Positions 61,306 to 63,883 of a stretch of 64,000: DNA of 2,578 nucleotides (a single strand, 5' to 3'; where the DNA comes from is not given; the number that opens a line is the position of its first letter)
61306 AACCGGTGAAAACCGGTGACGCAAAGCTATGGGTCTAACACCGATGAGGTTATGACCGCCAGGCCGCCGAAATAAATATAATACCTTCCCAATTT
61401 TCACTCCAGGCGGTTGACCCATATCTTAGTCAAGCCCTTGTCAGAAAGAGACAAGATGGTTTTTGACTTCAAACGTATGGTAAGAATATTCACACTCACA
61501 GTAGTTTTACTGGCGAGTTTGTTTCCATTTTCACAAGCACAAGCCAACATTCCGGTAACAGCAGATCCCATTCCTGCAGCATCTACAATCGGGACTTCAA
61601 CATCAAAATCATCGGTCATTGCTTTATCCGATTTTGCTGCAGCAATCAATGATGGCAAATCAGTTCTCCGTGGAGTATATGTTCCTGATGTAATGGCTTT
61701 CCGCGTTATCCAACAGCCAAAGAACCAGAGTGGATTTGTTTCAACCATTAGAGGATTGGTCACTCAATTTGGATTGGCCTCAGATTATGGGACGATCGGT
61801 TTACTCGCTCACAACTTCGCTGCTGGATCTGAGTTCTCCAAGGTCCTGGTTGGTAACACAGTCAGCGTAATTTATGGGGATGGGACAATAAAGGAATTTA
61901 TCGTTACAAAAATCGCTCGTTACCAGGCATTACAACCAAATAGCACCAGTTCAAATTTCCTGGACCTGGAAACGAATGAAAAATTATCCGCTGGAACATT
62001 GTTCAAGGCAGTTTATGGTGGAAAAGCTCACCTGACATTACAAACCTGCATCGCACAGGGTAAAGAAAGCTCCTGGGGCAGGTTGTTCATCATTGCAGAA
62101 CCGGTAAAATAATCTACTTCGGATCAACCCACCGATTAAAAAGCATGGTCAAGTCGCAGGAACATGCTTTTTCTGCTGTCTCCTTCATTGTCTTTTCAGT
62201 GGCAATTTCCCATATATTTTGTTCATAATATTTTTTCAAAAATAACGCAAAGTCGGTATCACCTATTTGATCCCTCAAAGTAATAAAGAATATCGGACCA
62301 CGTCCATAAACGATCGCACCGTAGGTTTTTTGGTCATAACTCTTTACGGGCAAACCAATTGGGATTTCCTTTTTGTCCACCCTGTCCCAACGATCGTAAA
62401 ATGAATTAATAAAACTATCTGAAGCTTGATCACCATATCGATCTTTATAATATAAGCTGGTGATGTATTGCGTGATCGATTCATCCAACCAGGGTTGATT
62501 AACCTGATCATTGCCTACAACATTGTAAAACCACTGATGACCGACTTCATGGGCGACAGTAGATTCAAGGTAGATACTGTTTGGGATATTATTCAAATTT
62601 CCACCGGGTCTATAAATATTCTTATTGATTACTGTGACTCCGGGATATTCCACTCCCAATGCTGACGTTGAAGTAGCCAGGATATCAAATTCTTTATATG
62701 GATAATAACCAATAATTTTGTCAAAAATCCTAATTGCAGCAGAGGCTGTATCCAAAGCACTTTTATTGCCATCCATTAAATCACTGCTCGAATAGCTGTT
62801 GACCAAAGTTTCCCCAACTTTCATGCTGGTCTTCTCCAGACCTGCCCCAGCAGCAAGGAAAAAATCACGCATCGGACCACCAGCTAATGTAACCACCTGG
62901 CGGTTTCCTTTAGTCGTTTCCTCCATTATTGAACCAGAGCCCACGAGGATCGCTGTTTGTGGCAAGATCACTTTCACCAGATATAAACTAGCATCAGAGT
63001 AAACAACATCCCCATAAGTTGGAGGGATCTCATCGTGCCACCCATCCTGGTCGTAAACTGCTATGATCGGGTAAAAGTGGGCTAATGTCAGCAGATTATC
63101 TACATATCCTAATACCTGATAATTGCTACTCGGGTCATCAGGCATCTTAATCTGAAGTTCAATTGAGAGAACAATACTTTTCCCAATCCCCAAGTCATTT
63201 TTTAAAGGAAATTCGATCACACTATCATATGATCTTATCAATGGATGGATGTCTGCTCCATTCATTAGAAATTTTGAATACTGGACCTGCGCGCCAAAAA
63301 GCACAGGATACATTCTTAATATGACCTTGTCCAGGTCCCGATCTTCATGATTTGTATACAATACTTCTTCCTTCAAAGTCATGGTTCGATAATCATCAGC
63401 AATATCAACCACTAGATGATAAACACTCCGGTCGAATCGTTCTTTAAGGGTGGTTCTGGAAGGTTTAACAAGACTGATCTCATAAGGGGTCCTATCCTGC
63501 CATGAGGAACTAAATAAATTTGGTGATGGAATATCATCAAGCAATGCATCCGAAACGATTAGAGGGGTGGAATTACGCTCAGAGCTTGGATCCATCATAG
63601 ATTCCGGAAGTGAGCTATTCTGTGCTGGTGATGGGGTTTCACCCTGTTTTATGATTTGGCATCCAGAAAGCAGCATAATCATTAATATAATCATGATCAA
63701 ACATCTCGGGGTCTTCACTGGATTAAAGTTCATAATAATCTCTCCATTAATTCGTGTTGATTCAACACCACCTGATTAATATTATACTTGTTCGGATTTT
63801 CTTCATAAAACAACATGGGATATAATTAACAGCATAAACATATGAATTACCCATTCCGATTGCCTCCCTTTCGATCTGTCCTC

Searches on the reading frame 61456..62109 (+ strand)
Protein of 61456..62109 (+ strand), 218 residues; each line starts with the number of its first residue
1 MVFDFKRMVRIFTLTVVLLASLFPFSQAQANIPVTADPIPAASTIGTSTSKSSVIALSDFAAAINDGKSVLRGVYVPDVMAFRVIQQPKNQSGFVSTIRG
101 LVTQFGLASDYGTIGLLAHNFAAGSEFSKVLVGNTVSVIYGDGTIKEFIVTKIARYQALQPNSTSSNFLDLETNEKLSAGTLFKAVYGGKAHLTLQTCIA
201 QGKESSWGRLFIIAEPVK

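Call 6: search_protein_families(library=pfam, proteins=[window:61456-62109:+], max_evalue=0.01)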
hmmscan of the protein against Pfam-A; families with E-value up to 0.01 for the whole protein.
window:61456-62109:+ (218 aa): 0 families

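Call 7: search_protein_families(library=ncbifam, proteins=[window:61456-62109:+], max_evalue=0.01)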
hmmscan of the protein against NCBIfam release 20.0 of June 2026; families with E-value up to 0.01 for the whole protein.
window:61456-62109:+ (218 aa): 1 family
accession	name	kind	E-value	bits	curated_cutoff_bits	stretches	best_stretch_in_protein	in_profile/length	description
NF053836.1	sortase_YLP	equivalog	5.2e-67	225.5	125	1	41-217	13-194/195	putative sortase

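Call 9: find_homologous_proteins(query=window:61456-62109:+, max_evalue=0.00001)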
Query window:61456-62109:+ (218 aa): 3567 proteins with E <= 0.00001 among 3824 candidates; the best 120 are listed.
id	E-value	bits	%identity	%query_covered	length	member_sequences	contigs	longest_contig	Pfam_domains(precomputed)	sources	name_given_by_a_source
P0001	2.6e-129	447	96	100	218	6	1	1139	-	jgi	jgi:hypothetical protein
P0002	6.4e-126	435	93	100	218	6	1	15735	-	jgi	jgi:hypothetical protein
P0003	1.0e-122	425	93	100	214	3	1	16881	-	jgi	jgi:hypothetical protein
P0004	5.3e-121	419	88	100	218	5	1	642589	-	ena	-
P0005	6.6e-117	406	84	100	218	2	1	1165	-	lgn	-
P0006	1.8e-115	401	86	100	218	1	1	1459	-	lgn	-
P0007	5.9e-113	393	82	100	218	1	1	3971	-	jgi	jgi:hypothetical protein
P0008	3.8e-111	387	81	100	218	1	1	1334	-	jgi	jgi:hypothetical protein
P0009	3.3e-105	368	79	99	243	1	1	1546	-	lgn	-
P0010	2.0e-103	362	87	89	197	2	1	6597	-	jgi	-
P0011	6.8e-97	341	72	100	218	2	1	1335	-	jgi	jgi:hypothetical protein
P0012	9.6e-97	340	72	100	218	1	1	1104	-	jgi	jgi:hypothetical protein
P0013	2.2e-95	336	70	100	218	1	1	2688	-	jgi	jgi:hypothetical protein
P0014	2.9e-95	335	71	97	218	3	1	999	-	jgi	jgi:hypothetical protein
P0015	6.0e-95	334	70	96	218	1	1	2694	-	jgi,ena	-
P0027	4.3e-65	237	53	96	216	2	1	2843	PF04203.19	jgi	jgi:hypothetical protein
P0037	6.5e-61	223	53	96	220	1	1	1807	PF04203.19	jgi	jgi:hypothetical protein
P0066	7.8e-55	204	50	91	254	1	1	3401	PF04203.19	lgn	-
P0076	9.8e-54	200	48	94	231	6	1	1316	PF04203.19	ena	-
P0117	5.2e-51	191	49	88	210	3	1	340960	PF04203.19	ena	-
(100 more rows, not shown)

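Call 12: find_related_loci(query=A1, collection=genome_contigs, flank=4000)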
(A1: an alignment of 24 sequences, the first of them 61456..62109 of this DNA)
Query A1 (218 aa) in genome_contigs; peptide patterns used: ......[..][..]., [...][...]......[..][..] (x = any residue, [..] = any of these).
375 stretches matched a pattern; 366 encode a relative of the query (tblastn E <= 1e-3); the best 80 are kept; 79 distinct loci.
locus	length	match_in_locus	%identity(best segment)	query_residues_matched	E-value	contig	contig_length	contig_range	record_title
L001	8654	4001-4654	88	1-218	5e-132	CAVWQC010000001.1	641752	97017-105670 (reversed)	MAG: uncultured Chloroflexia bacterium isolate MFD00905.bin.3.301 genome assembly, contig: contig_10232, whole genome sh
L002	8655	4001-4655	97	1-218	7e-116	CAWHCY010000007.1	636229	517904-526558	MAG: uncultured Chloroflexia bacterium isolate MFD00905.bin.1.53 genome assembly, contig: contig_32134, whole genome sho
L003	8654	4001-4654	68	1-218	2e-101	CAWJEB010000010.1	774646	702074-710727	MAG: uncultured Chloroflexia bacterium isolate MFD04716.bin.3.317 genome assembly, contig: contig_9899, whole genome sho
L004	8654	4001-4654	68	1-218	1e-99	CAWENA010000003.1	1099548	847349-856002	MAG: uncultured Chloroflexia bacterium isolate MFD04716.bin.1.45 genome assembly, contig: contig_6856, whole genome shot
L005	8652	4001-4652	74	1-217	7e-82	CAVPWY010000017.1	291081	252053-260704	MAG: uncultured Chloroflexia bacterium isolate MFD00032.bin.2.135 genome assembly, contig: contig_64409, whole genome sh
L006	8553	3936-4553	56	12-217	3e-79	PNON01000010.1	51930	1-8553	MAG: Anaerolinea sp. isolate SW.3.17 SW_1000305_51930, whole genome shotgun sequence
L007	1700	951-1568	56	12-217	5e-82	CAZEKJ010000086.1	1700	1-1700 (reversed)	MAG TPA_asm: uncultured Porphyromonadaceae bacterium isolate binchicken_co266_44 genome assembly, contig: NODE_186044_le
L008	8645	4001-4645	52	1-218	2e-72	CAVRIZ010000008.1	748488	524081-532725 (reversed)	MAG: uncultured Chloroflexia bacterium isolate MFD05942.bin.1.115 genome assembly, contig: contig_48396, whole genome sh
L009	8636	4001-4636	50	5-218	2e-68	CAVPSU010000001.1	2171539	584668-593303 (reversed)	MAG: uncultured Chloroflexia bacterium isolate MFD09730.bin.2.106 genome assembly, contig: contig_13157, whole genome sh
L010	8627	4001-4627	49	5-218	3e-68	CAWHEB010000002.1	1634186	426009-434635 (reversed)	MAG: uncultured Chloroflexia bacterium isolate MFD00905.bin.1.63 genome assembly, contig: contig_3173, whole genome shot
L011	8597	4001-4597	52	11-216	2e-64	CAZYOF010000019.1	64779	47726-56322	MAG TPA_asm: uncultured Leptolinea sp. isolate binchicken_co27_72 genome assembly, contig: NODE_721_length_64779_cov_84.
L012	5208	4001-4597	51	11-216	1e-64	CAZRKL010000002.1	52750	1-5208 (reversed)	MAG TPA_asm: uncultured Leptolinea sp. isolate binchicken_co269_232 genome assembly, contig: NODE_539_length_52750_cov_9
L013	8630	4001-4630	48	8-217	3e-64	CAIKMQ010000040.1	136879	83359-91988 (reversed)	MAG: uncultured Leptolinea sp. isolate LaPlata_bin-0305 genome assembly, contig: bin-0305:40/48, whole genome shotgun se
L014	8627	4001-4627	51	5-218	3e-64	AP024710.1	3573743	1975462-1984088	Leptolinea sp. HRD-7 DNA, complete genome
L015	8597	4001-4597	48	11-216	2e-63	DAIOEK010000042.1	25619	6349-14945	MAG TPA_asm: Anaerolineaceae bacterium isolate CTOTU7590 NODE_3240_length_25619_cov_7.599124, whole genome shotgun seque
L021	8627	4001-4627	47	5-218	3e-59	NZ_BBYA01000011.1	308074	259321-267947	Leptolinea tardivitalis strain YMTK-2, whole genome shotgun sequence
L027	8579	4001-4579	46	4-216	5e-57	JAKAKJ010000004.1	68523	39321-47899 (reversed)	MAG: Chloroflexi bacterium isolate WY4.bin62 NODE_428_length_68523_cov_3.070048, whole genome shotgun sequence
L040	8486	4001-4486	54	56-216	9e-55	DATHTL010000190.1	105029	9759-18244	MAG TPA_asm: Anaerolineales bacterium isolate SMAG_U16076 k141_153698, whole genome shotgun sequence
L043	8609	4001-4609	45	17-218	5e-54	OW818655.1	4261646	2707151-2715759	metagenome genome assembly, chromosome: 1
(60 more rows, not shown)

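Call 50: search_solved_structures(query=A1, max_evalue=1, show_alignments=1)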
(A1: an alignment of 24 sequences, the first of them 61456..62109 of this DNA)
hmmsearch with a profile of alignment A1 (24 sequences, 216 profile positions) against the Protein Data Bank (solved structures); distinct sequences matched with E-value up to 1: 3.
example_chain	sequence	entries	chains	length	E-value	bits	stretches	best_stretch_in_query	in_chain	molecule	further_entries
7nhk_u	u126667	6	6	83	0.86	12.6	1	35-80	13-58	30S ribosomal protein S20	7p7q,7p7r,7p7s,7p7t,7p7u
6w6p_t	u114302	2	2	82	0.92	12.5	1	35-80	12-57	30S ribosomal protein S20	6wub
6o8w_t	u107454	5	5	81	0.93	12.5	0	35-80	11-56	30S ribosomal protein S20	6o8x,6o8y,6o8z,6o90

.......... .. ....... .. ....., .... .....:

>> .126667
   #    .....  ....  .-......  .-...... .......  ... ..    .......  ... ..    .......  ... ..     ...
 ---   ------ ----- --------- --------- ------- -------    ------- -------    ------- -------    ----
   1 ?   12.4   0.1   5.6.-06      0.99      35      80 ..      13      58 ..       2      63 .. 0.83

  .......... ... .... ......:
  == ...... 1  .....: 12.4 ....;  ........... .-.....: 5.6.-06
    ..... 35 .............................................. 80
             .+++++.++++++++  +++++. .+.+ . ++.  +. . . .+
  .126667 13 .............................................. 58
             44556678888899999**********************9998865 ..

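Call 54: search_protein_families(library=ncbifam, proteins=[L014:2837-3511:+, L021:2820-3500:+, L040:2874-3473:+, L040:4530-5873:+, L043:4661-5896:+, L014:4803-6194:+, L008:4709-6280:-, L027:5245-6123:+], max_evalue=0.001)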
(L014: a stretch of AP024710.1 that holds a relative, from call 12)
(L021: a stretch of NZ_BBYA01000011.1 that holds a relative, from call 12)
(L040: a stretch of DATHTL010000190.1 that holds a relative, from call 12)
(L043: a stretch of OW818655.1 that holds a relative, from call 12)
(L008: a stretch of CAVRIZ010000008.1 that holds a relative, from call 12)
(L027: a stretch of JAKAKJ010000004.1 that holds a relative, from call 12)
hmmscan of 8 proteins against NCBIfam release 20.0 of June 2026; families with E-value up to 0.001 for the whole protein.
L014:2837-3511:+ (225 aa): 1 family
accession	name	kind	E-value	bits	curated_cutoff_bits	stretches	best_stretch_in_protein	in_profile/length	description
NF053836.1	sortase_YLP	equivalog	5.6e-49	166.7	125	1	47-220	18-193/195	putative sortase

L021:2820-3500:+ (227 aa): 1 family
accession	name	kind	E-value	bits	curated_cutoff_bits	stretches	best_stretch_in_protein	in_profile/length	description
NF053836.1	sortase_YLP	equivalog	3.3e-48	164.2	125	1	62-226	28-194/195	putative sortase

L040:2874-3473:+ (200 aa): 1 family
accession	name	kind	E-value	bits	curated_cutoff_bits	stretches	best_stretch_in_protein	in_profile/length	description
NF053836.1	sortase_YLP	equivalog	5.2e-57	192.9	125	1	48-200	42-195/195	putative sortase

L040:4530-5873:+ (448 aa): 0 families

L043:4661-5896:+ (412 aa): 0 families

L014:4803-6194:+ (464 aa): 17 families
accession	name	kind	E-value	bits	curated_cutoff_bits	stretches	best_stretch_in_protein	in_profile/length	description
TIGR00928.1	purB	equivalog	1.5e-112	376.6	326.2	1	13-447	3-429/436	adenylosuccinate lyase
NF006500.1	PRK08937.2-4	subfamily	2.4e-58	198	626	1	14-458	13-447/448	adenylosuccinate lyase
NF052536.2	CoM_syn_XcbD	exception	8.6e-46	156.6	600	1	14-446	13-435/443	3-sulfopropionylcysteine synthase XcbD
NF006554.0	PRK09053.1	equivalog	4e-41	141.3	595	1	14-452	12-443/453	3-carboxy-cis,cis-muconate cycloisomerase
TIGR02426.1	protocat_pcaB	equivalog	3e-37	128.3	355.75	1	39-323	30-307/338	3-carboxy-cis,cis-muconate cycloisomerase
NF006764.0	PRK09285.1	equivalog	5.1e-31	107.6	446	1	54-422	66-430/456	adenylosuccinate lyase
NF004631.0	PRK05975.1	equivalog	1e-25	90.5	371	1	37-305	37-297/352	3-carboxy-cis,cis-muconate cycloisomerase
NF052556.1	NtrsucLyaStm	equivalog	4.4e-21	75.3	650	1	39-448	46-458/466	nitrosuccinate lyase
NF008909.0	PRK12273.1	subfamily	8.3e-14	51.3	510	1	116-301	154-340/474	aspartate ammonia-lyase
NF002563.0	PRK02186.1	subfamily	2e-13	49.5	625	1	89-368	500-771/890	argininosuccinate lyase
TIGR00979.1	fumC_II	equivalog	7.7e-11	41.4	664.75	1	122-361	155-395/458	class II fumarate hydratase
TIGR00839.1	aspA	equivalog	1.1e-08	34.5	681.2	1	115-299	148-333/468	aspartate ammonia-lyase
NF011092.0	PRK14515.1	subfamily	1.6e-08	33.9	876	1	101-300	143-343/479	aspartate ammonia-lyase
NF009089.0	PRK12425.1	equivalog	1.7e-08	33.7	840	1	122-300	156-335/464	class II fumarate hydratase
TIGR00838.1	argH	equivalog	9.6e-08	31.4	279.5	1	76-294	80-288/455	argininosuccinate lyase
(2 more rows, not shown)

L008:4709-6280:- (524 aa): 2 families
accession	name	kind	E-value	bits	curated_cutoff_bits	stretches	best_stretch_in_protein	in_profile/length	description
TIGR02411.1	leuko_A4_hydro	equivalog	2.1e-15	56.5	761.7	1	315-502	226-414/600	leukotriene-A(4) hydrolase/aminopeptidase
TIGR02412.1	pepN_strep_liv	equivalog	2.8e-12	45.8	591.2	1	327-521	241-439/832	aminopeptidase N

L027:5245-6123:+ (293 aa): 0 families

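Call 55: predict_structure(alignment_id=A1)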
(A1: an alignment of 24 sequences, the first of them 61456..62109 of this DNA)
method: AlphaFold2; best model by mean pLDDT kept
length: 218 residues; sequences in the alignment: 24
mean_pLDDT: 79.2   pTM: 0.69
mean pLDDT of the five models: 79.2, 78.3, 76.7, 76.4, 74.9
residues with pLDDT >= 90: 86; 70-90: 82; 50-70: 18; < 50: 32
segments of 3 or more residues with pLDDT < 50: 24-52, 203-205
pLDDT, mean of each block of 10 residues (from residue 1): 74 82 48 30 32 78 95 94 91 83 88 86 80 97 97 89 80 89 89 88 63 93
secondary structure, 60 per line:
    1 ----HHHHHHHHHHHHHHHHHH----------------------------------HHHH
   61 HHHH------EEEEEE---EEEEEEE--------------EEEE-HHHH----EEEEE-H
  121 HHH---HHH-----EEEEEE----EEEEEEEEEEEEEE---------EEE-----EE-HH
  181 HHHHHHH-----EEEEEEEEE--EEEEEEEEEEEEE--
elements in order: H5-22 H57-64 E71-76 E80-86 E101-104 H106-109 E114-118 H120-123 E135-140 E145-158 E168-170 H179-187 E193-201 E204-216

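Call 58: fold_search(model_id=the predicted structure, library=pdb)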
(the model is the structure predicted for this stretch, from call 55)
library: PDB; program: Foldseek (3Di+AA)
matches with E <= 10: 357; with E <= 0.001: 93
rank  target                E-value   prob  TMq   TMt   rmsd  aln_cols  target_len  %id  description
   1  5hu4                  3.8e-07  1.00  0.41  0.60   5.8       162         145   15  Cystal structure of listeria monocytogenes sortase A (released 2017-02-01)
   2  3tbe_C                8.8e-07  1.00  0.41  0.47   9.6       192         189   16  The crystal structure of the complex of Streptococcus agalactiae sortase C1 and MTSET (released 2011-10-26)
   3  3tbe_F                1.1e-06  1.00  0.40  0.46  10.1       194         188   15  The crystal structure of the complex of Streptococcus agalactiae sortase C1 and MTSET (released 2011-10-26)
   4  7f87_A                1.2e-06  1.00  0.42  0.60   5.9       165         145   13  Crystal structure of housekeeping sortase SrtA bound with self derived tripeptide from Lactobacillus rhamnosus GG (released 2022-07-06)
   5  3rbj_B                1.2e-06  1.00  0.43  0.49  10.1       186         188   16  Crystal Structure of the lid-mutant of Streptococcus agalactiae Sortase C1 (released 2011-09-07)
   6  3tbe_A                1.3e-06  1.00  0.42  0.47  10.1       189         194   15  The crystal structure of the complex of Streptococcus agalactiae sortase C1 and MTSET (released 2011-10-26)
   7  2xwg_D                1.9e-06  1.00  0.44  0.51   7.6       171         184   16  Crystal structure of sortase C-1 from Actinomyces oris (formerly Actinomyces naeslundii) (released 2011-02-23)
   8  7s56                  1.9e-06  1.00  0.38  0.49   7.3       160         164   18  Sortase A from Streptococcus agalactiae, residues 79-247 (released 2022-01-12)
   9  3rbi_B                2.0e-06  1.00  0.43  0.48   5.7       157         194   17  The Type III Crystal Structure of Streptococcus agalactiae Sortase C1 (released 2011-09-07)
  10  3rcc_Q                2.0e-06  1.00  0.37  0.58   7.8       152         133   19  Crystal Structure of the Streptococcus agalactiae Sortase A (released 2011-09-07)
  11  3rcc_C                2.2e-06  1.00  0.38  0.61   6.6       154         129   18  Crystal Structure of the Streptococcus agalactiae Sortase A (released 2011-09-07)
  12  2xwg_B                2.4e-06  1.00  0.44  0.51   5.8       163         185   16  Crystal structure of sortase C-1 from Actinomyces oris (formerly Actinomyces naeslundii) (released 2011-02-23)
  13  7s4o_A                2.4e-06  1.00  0.42  0.53   6.9       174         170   13  Structure of C208A Sortase A from Streptococcus pyogenes bound to LPATS peptide (released 2022-09-07)
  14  3tbe_E                2.4e-06  1.00  0.42  0.47  10.3       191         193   16  The crystal structure of the complex of Streptococcus agalactiae sortase C1 and MTSET (released 2011-10-26)
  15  3rcc_O                2.6e-06  1.00  0.41  0.64   5.7       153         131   16  Crystal Structure of the Streptococcus agalactiae Sortase A (released 2011-09-07)
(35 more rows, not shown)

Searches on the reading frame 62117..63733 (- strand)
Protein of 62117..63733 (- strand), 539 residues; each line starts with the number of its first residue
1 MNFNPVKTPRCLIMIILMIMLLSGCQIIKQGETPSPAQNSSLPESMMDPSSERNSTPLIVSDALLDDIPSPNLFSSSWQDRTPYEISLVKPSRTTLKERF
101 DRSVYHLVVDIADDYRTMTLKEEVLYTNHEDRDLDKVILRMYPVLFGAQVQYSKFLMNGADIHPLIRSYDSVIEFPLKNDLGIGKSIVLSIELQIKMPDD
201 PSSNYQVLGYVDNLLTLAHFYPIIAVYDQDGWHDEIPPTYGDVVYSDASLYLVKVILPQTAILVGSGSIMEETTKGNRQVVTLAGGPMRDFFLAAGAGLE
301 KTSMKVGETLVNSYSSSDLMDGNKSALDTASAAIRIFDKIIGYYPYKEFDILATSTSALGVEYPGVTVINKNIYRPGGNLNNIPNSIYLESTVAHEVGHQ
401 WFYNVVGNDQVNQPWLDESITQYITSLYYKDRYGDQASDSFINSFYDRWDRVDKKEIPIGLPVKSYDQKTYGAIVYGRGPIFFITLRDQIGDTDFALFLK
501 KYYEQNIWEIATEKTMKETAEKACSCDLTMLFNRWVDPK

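Call 6: search_protein_families(library=pfam, proteins=[window:62117-63733:-], max_evalue=0.01)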
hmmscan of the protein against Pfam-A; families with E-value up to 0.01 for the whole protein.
window:62117-63733:- (539 aa): 1 family
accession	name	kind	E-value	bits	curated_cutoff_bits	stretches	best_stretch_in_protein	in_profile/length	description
PF01433.26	Peptidase_M1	-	6.9e-20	72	27.7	1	326-535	2-218/218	Peptidase family M1 domain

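Call 7: search_protein_families(library=ncbifam, proteins=[window:62117-63733:-], max_evalue=0.01)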
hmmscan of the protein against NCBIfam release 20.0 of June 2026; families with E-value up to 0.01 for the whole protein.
window:62117-63733:- (539 aa): 2 families
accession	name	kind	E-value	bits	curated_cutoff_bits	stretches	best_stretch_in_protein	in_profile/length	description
TIGR02412.1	pepN_strep_liv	equivalog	8e-11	41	591.2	1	324-536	223-439/832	aminopeptidase N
TIGR02411.1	leuko_A4_hydro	equivalog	2e-09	36.7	761.7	1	253-509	153-406/600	leukotriene-A(4) hydrolase/aminopeptidase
